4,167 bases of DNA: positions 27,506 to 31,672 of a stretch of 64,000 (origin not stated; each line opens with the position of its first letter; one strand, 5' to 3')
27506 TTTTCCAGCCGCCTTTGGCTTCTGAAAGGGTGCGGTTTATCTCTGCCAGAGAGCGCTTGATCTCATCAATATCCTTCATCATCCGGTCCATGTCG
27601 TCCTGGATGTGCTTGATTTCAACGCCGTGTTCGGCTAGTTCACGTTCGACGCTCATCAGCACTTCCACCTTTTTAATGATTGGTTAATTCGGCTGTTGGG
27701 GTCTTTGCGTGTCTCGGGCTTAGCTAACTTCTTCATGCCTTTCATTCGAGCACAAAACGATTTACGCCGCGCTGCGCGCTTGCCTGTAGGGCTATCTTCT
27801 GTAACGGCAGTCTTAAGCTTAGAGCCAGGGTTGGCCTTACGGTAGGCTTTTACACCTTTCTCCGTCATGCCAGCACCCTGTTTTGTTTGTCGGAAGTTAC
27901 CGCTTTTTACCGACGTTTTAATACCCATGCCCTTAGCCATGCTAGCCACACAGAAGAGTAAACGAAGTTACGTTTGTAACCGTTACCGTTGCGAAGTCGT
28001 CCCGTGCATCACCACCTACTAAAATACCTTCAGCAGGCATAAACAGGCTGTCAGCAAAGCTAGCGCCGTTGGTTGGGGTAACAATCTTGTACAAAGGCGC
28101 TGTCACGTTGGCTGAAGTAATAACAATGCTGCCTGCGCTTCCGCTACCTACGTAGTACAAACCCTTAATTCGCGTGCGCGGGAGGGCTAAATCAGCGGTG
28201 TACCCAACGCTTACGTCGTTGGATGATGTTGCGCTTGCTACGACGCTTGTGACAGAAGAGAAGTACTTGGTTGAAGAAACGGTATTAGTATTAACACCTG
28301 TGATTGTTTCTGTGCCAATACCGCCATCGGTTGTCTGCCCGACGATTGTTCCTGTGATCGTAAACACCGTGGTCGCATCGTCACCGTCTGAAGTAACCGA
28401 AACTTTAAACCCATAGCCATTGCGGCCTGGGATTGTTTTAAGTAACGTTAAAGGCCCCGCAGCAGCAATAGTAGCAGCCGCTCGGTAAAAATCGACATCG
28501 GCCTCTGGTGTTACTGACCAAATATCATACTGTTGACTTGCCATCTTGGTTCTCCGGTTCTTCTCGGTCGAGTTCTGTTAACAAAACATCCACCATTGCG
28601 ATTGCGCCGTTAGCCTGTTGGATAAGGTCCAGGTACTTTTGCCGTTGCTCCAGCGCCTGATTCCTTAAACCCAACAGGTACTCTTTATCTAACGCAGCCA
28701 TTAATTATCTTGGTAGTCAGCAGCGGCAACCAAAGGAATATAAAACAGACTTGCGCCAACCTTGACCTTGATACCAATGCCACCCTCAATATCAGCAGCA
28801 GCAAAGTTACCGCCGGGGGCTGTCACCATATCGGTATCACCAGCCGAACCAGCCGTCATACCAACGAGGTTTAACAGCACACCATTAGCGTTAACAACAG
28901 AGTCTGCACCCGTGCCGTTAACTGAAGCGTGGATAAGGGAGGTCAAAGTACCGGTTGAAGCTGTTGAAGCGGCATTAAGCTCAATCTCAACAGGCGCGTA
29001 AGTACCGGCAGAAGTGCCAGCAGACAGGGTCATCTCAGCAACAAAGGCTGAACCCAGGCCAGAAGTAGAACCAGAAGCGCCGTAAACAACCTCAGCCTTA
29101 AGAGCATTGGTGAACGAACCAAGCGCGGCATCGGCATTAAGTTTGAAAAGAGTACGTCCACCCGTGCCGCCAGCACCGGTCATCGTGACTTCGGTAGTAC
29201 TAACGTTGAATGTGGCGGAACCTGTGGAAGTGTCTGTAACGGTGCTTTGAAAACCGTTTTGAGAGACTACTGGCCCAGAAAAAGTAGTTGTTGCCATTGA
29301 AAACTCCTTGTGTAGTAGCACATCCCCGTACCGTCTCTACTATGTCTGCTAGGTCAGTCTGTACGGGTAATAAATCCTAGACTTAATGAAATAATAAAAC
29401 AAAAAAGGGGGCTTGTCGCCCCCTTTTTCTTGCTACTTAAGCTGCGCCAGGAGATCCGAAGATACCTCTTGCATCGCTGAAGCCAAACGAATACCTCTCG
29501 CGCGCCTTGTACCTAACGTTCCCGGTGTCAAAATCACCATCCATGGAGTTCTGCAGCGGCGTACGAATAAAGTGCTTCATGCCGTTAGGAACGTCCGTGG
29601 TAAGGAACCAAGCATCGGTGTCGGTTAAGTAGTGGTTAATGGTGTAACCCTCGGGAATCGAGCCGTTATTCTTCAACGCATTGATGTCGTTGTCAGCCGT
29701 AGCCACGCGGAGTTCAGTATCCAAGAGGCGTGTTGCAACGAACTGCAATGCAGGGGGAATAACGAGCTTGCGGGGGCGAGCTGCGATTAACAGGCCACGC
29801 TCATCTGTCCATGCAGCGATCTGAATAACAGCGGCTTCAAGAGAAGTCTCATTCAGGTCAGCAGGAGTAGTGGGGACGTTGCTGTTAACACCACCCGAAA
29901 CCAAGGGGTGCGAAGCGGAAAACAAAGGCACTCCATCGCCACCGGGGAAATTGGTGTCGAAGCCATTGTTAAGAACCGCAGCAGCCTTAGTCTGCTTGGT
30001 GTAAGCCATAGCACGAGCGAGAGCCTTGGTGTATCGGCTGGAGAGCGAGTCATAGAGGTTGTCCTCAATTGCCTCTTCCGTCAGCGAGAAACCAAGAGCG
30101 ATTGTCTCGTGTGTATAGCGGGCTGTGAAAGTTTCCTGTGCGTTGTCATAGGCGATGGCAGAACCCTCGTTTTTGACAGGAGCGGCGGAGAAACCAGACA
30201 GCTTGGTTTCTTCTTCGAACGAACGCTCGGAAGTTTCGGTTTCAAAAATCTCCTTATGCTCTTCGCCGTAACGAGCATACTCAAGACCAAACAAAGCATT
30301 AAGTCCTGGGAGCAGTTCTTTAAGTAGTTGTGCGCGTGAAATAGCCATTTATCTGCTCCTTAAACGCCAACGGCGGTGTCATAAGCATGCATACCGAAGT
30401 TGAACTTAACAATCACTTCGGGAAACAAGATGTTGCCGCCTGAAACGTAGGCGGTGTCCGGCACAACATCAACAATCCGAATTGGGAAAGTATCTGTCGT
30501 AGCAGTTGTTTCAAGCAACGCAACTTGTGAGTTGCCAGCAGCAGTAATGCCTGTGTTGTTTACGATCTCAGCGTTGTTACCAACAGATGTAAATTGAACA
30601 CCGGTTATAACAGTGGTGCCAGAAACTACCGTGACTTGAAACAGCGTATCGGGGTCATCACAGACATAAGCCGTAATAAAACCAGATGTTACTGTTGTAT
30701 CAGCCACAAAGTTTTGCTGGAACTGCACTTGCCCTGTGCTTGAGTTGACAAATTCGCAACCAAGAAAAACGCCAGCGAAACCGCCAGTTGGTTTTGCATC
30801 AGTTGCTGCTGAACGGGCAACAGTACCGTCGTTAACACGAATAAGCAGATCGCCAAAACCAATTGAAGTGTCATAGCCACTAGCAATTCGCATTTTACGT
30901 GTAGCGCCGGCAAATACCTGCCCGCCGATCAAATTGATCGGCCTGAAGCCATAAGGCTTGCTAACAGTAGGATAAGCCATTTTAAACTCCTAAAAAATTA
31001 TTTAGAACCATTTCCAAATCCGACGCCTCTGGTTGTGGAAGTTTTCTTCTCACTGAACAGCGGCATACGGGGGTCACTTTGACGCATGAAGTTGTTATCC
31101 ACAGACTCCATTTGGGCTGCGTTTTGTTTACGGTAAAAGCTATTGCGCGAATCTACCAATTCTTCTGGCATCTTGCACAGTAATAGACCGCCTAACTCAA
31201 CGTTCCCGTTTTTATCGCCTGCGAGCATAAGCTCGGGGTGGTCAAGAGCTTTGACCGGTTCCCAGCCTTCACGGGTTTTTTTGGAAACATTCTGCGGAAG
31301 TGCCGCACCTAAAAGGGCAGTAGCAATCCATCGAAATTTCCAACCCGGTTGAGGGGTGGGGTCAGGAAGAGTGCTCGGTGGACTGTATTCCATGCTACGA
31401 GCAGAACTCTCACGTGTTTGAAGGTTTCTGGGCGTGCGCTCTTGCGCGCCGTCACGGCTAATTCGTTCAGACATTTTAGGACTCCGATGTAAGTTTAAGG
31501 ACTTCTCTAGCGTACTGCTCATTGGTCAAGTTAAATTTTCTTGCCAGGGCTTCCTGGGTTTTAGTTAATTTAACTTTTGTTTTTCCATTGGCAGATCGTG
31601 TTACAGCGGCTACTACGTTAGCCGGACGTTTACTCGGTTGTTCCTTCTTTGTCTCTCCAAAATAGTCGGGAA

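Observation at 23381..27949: Set of at least 7 tiny, extremely basic Lys/Gly/Ala/Met-rich proteins interleaved in the head-neck module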

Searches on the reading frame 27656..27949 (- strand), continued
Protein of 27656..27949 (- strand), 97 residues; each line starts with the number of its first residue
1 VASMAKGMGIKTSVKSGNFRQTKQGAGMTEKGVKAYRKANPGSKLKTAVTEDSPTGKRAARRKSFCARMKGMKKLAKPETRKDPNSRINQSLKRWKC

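Call 32: get_annotated_region(hit=H18, flank=6000)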
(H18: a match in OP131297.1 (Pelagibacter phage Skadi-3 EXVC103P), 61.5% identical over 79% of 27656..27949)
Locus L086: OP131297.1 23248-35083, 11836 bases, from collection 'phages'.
description: Pelagibacter phage Skadi-3 EXVC103P, complete genome.
organism: Pelagibacter phage Skadi-3 EXVC103P (NCBI taxid 2971101)
taxonomy: Viruses; Duplodnaviria; Heunggongvirae; Uroviricota; Caudoviricetes
host: Candidatus Pelagibacter ubique HTCC1062; source: surface seawater; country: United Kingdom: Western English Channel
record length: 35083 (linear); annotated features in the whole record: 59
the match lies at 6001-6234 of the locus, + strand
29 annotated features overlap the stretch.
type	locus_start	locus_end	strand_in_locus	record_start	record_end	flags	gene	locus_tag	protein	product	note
CDS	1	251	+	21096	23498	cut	-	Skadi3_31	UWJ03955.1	putative tail fiber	-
CDS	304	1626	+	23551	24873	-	-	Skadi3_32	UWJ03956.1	hypothetical protein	Phage_cluster_5085_PFAM-SPRY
CDS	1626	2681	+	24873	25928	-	-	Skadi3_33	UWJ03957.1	hypothetical protein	-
CDS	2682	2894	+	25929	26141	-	-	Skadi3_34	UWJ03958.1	hypothetical protein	-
CDS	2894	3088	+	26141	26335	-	-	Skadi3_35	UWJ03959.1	hypothetical protein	-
CDS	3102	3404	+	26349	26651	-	-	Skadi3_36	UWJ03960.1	hypothetical protein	-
CDS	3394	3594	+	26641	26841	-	-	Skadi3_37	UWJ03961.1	myosin_tail_1 domain-containing protein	-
CDS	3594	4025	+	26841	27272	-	-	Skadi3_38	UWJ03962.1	peptidase M15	-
CDS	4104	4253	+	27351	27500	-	-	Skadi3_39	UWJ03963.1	hypothetical protein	-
CDS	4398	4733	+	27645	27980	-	-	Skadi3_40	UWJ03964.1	hypothetical protein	-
CDS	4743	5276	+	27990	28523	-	-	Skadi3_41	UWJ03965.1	micro-tubular organizer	Micro-tubular organiser Mto1 C-term Mto2-binding region PF12808.7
CDS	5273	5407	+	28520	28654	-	-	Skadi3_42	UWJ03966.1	hypothetical protein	-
CDS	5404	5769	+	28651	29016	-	-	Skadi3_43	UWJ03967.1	hypothetical protein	-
CDS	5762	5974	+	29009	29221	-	-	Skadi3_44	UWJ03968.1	hypothetical protein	-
CDS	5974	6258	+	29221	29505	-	-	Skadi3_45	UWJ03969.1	hypothetical protein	-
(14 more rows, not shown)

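Call 33: get_annotated_region(hit=H51, flank=5000)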
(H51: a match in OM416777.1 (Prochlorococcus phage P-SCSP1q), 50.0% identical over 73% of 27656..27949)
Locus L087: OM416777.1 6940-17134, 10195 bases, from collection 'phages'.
description: Prochlorococcus phage P-SCSP1q, complete genome.
organism: Prochlorococcus phage P-SCSP1q (NCBI taxid 2914503)
taxonomy: Viruses; Duplodnaviria; Heunggongvirae; Uroviricota; Caudoviricetes; Autographiviridae
host: Prochlorococcus sp. MED4; source: South China Sea; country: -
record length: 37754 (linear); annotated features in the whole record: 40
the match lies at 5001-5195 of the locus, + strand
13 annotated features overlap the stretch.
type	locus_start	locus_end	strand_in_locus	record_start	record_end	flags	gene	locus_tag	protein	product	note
CDS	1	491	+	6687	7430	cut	-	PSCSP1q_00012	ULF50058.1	exonuclease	-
CDS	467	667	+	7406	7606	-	-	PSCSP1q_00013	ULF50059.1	hypothetical protein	-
CDS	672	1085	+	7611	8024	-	-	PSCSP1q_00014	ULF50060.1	hypothetical protein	-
CDS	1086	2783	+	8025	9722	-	-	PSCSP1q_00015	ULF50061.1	portal protein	-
CDS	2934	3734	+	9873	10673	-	-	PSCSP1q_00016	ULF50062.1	capsid assembly scaffolding protein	-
CDS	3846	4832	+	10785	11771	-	-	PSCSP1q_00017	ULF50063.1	major capsid protein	-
CDS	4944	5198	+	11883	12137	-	-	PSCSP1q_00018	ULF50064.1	hypothetical protein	-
CDS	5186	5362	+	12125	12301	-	-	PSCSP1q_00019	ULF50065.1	hypothetical protein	-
CDS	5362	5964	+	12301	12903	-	-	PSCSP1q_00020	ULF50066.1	tail tubular protein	tail tubular protein gp11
CDS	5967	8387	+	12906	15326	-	-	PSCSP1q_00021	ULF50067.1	tail tubular protein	tail tubular protein gp12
CDS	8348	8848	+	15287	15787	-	-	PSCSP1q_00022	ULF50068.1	hypothetical protein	-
CDS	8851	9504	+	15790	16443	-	-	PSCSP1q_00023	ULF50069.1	hypothetical protein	-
CDS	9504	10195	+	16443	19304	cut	-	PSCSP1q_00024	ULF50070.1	hypothetical protein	-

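Call 44: search_protein_families(library=ncbifam, proteins=[window:27656-27949:-], max_evalue=1)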
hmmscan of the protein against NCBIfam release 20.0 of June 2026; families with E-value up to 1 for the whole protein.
window:27656-27949:- (97 aa): 0 families

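Call 50: get_annotated_region(hit=H21, flank=4000)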
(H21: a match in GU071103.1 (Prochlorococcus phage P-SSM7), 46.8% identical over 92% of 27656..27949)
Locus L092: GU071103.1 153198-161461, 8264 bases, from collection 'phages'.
description: Prochlorococcus phage P-SSM7, complete genome.
organism: Prochlorococcus phage P-SSM7 (NCBI taxid 445688)
taxonomy: Viruses; Duplodnaviria; Heunggongvirae; Uroviricota; Caudoviricetes; Kyanoviridae; Palaemonvirus; Palaemonvirus pssm7
host: Prochlorococcus sp. NATL1A; source: -; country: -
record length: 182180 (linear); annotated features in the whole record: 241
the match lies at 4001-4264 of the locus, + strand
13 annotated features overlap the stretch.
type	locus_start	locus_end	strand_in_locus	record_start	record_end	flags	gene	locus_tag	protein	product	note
CDS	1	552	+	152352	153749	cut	-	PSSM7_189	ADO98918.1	hypothetical protein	T4-LIKE GC: 533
CDS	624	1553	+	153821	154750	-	-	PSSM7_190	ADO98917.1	hypothetical protein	T4-LIKE GC: 71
CDS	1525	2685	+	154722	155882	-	-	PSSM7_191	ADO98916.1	cytitidyltransferase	T4-LIKE GC: 190; similar to Synechococcus phage S-SM1 protein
CDS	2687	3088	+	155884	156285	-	-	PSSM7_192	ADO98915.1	possible cytitidyltransferase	T4-LIKE GC: 715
CDS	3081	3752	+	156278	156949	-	-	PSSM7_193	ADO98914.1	hypothetical protein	T4-LIKE GC: 422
CDS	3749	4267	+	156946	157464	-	-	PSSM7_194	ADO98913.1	hypothetical protein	T4-LIKE GC: 119; similar to Synechococcus phage S-SM1 protein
CDS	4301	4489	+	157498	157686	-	-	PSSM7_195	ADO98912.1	hypothetical protein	T4-LIKE GC: 424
CDS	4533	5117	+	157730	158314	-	-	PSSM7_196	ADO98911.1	S-layer domain protein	T4-LIKE GC: 425; similar to Synechococcus phage S-SM1 protein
CDS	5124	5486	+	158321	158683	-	-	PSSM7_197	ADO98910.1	hypothetical protein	T4-LIKE GC: 198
CDS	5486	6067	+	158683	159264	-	-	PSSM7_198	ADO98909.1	hypothetical protein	T4-LIKE GC: 426; similar to Synechococcus phage S-SM1 protein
CDS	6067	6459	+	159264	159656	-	-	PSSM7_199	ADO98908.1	hypothetical protein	T4-LIKE GC: 201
CDS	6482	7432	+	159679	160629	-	gp61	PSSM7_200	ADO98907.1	DNA primase subunit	T4-LIKE GC: 202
CDS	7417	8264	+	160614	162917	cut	nrdA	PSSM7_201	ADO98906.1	ribonucleotide reductase class Ia alpha subunit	T4-LIKE GC: 203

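Call 51: get_annotated_region(hit=H23, flank=4000)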
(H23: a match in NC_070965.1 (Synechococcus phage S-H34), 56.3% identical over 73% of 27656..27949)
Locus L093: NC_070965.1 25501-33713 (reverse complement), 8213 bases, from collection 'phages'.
description: Synechococcus phage S-H34, complete genome.
organism: Synechococcus phage S-H34 (NCBI taxid 2718942)
taxonomy: Viruses; Duplodnaviria; Heunggongvirae; Uroviricota; Caudoviricetes; Kyanoviridae; Makaravirus; Makaravirus thirtyfour
host: Synechococcus sp. MW02; source: -; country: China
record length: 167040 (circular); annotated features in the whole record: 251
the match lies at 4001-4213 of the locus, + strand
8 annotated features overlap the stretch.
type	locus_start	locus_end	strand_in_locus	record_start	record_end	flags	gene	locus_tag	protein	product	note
CDS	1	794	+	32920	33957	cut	-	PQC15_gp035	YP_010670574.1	head closure Hc2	-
CDS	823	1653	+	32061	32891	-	-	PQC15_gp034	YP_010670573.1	tail sheath stabilizer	-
CDS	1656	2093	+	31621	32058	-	-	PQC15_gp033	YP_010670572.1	terminase small subunit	-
CDS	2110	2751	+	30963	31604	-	-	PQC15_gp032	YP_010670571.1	hypothetical protein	-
CDS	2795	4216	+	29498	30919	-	-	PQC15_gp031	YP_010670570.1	hypothetical protein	-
CDS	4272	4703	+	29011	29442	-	-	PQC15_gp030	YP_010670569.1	endonuclease VII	-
CDS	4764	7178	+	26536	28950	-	-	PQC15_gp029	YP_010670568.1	tail fiber protein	-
CDS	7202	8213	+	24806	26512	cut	-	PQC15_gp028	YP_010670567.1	terminase large subunit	-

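Call 52: get_annotated_region(hit=H76, flank=4000)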
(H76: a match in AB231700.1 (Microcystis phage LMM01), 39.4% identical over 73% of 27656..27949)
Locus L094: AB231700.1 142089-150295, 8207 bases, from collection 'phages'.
description: Microcystis phage LMM01 DNA, complete genome.
organism: Microcystis phage LMM01 (NCBI taxid 2856824)
taxonomy: Viruses; Duplodnaviria; Heunggongvirae; Uroviricota; Caudoviricetes; Fukuivirus; Fukuivirus LMM01
host: -; source: -; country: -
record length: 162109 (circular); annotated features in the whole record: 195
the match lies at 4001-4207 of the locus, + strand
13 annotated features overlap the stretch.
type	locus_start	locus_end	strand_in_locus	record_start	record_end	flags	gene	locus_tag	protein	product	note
CDS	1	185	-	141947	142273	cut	-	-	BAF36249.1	hypothetical protein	FEIS:MAP_158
CDS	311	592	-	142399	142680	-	-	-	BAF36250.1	hypothetical protein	FEIS:MAP_159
CDS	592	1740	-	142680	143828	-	-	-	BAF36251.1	putative helicase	FEIS:MAP_160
CDS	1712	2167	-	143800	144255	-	-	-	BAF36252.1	hypothetical protein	FEIS:MAP_161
CDS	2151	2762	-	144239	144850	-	-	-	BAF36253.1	hypothetical protein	FEIS:MAP_162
tRNA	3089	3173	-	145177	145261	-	-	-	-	tRNA-Tyr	-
CDS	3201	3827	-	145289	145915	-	-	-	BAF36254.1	hypothetical protein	FEIS:MAP_163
CDS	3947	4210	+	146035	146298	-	-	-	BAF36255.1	hypothetical protein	FEIS:MAP_164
CDS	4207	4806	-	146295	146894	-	-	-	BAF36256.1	hypothetical protein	FEIS:MAP_165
CDS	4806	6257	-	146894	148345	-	-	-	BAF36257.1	superfamily II DNA/RNA helicase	FEIS:MAP_166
CDS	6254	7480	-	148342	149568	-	-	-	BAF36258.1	hypothetical protein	FEIS:MAP_167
CDS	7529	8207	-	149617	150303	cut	-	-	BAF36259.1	hypothetical protein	FEIS:MAP_168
CDS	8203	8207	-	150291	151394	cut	-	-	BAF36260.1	holB-like ATPase involved in DNA replication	FEIS:MAP_169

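Call 62: predict_structure(alignment_id=A1)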
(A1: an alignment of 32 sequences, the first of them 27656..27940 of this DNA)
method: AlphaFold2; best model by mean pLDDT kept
length: 94 residues; sequences in the alignment: 32
mean_pLDDT: 68.9   pTM: 0.48
mean pLDDT of the five models: 68.9, 65.7, 65.1, 63.5, 60.0
residues with pLDDT >= 90: 2; 70-90: 45; 50-70: 31; < 50: 16
segments of 3 or more residues with pLDDT < 50: 1-15
pLDDT, mean of each block of 10 residues (from residue 1): 39 49 61 67 61 80 87 87 85 78
secondary structure, 60 per line:
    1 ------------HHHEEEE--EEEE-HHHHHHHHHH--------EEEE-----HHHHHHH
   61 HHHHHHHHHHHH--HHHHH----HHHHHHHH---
elements in order: E16-19 E22-25 H27-36 E45-48 H54-72 H75-79 H84-91

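Call 66: fold_search(model_id=the predicted structure, library=pdb)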
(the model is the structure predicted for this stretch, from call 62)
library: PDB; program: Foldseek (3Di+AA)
matches with E <= 10: 2; with E <= 0.001: 0
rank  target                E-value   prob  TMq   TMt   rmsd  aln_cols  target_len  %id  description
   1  4ng0_B                4.6e+00  0.10  0.20  0.20   2.4        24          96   42  Lar_0958 a cell surface adhesin from lactobacillus reuteri (released 2014-07-09)
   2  6tmx_A                9.3e+00  0.11  0.36  0.08   3.1        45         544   16  Structure of the chaperonin gp146 from the bacteriophage EL (Pseudomonas aeruginosa) in complex with ATPgammaS (released 2020-04-22)

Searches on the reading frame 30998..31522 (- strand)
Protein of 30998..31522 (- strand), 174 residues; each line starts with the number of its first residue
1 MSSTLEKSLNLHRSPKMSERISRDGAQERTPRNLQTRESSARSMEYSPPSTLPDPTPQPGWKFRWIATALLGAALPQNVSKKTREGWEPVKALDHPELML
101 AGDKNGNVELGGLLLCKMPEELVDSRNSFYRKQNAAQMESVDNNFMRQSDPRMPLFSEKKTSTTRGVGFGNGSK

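Call 61: search_protein_families(library=phrogs, proteins=[window:30998-31522:-], max_evalue=0.00001)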
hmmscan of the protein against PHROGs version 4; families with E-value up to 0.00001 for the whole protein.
window:30998-31522:- (174 aa): 1 family
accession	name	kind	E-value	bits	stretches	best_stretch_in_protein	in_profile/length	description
phrog_36003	-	unknown function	1.4e-25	91.2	1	27-166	8-151/156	-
